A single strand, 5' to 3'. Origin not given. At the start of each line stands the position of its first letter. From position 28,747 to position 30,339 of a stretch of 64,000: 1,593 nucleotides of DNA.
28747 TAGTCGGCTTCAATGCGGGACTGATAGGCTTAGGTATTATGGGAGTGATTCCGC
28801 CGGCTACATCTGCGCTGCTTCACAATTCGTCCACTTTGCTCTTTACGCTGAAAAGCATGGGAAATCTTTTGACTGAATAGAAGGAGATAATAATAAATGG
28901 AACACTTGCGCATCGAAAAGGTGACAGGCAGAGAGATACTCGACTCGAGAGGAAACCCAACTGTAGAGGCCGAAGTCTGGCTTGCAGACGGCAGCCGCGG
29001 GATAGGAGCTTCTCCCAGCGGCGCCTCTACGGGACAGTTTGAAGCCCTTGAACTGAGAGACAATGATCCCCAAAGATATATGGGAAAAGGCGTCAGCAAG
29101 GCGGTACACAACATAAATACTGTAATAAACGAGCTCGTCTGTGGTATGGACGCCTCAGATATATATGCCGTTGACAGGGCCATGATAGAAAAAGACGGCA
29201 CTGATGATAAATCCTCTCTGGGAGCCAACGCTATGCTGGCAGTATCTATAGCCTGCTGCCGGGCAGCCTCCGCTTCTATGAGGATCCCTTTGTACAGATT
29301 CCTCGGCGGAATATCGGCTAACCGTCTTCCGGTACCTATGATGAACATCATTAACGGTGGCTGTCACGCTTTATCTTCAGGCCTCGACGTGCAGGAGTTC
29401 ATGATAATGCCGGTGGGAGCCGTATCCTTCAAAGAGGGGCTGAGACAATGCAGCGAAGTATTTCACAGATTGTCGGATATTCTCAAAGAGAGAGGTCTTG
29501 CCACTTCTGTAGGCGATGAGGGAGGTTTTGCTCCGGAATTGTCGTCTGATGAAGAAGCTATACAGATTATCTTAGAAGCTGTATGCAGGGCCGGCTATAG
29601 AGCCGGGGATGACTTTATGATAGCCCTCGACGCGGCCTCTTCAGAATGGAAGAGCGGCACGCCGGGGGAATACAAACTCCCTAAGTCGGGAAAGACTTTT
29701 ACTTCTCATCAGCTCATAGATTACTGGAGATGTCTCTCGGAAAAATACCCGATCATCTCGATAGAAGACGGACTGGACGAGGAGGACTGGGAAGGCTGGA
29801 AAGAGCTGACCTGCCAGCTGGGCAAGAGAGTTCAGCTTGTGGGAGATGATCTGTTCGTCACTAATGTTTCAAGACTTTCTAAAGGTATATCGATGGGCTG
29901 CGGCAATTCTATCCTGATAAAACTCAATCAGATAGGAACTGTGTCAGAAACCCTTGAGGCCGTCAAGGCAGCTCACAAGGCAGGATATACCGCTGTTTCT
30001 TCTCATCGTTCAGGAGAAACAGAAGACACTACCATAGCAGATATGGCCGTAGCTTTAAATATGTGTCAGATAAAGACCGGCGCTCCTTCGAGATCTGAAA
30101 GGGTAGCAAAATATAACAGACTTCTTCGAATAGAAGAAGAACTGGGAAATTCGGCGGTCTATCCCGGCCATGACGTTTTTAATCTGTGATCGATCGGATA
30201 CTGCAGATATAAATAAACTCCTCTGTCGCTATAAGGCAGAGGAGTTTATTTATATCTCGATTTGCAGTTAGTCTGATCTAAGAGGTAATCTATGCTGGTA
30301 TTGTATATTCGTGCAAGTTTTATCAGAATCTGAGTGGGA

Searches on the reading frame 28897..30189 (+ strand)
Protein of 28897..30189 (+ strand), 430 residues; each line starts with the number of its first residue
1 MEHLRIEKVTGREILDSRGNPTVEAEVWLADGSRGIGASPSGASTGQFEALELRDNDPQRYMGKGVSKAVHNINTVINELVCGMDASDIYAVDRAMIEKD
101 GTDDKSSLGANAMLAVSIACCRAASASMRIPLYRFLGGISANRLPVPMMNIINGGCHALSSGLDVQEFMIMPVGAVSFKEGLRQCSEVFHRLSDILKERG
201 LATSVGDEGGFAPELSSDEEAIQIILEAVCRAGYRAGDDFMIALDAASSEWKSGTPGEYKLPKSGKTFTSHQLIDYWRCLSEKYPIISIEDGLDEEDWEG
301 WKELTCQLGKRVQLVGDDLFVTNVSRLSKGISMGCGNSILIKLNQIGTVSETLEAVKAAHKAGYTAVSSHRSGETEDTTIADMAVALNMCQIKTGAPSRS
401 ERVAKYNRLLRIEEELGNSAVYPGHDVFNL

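Call 7: search_protein_families(library=pfam, proteins=[window:28897-30189:+], max_evalue=0.001)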
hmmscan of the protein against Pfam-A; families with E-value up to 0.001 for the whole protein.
window:28897-30189:+ (430 aa): 3 families
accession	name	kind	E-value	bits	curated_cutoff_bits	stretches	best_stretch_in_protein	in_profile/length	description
PF00113.28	Enolase_C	-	1.1e-120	402.8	21.5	1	143-428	3-293/296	Enolase, C-terminal TIM barrel domain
PF03952.21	Enolase_N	-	3.6e-55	186.1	35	1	6-136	1-131/131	Enolase, N-terminal domain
PF07476.17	MAAL_C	-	0.00042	20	27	1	304-388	132-215/249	Methylaspartate ammonia-lyase C-terminus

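Call 47: find_encoding_contigs(protein=window:28897-30189:+, flank=10000, max_places=10)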
Protein window:28897-30189:+ (430 aa): 24 contigs read that carry it; 1 place shown.
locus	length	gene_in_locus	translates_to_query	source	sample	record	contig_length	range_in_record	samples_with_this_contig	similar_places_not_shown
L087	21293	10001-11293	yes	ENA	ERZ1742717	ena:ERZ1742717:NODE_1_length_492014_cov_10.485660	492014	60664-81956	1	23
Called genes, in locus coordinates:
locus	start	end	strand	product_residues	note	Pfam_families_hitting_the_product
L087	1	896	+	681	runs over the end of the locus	PF17191:RecG_wedge, PF01336:tRNA_anti-codon (faint), PF04851:ResIII, PF00270:DEAD, PF00271:Helicase_C, PF22590:Cas3-like_C_2 (weak), PF19833:RecG_dom3_C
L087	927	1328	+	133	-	-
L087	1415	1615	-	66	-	PF00269:SASP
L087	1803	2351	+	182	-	PF03602:Cons_hypoth95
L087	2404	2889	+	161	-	PF01467:CTP_transf_like, PF08218:Citrate_ly_lig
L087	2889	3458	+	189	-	-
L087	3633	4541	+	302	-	-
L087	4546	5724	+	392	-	PF01467:CTP_transf_like (weak), PF05636:HIGH_NTase1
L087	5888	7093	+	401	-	PF00871:Acetate_kinase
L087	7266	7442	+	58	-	PF01783:Ribosomal_L32p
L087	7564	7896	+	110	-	PF19605:DUF6110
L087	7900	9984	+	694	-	PF00122:E1-E2_ATPase, PF08282:Hydrolase_3 (faint), PF00702:Hydrolase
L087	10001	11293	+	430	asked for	PF03952:Enolase_N, PF00113:Enolase_C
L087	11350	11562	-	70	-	PF12844:HTH_19, PF13560:HTH_31, PF01381:HTH_3, PF13443:HTH_26 (weak)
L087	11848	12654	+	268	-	PF01061:ABC2_membrane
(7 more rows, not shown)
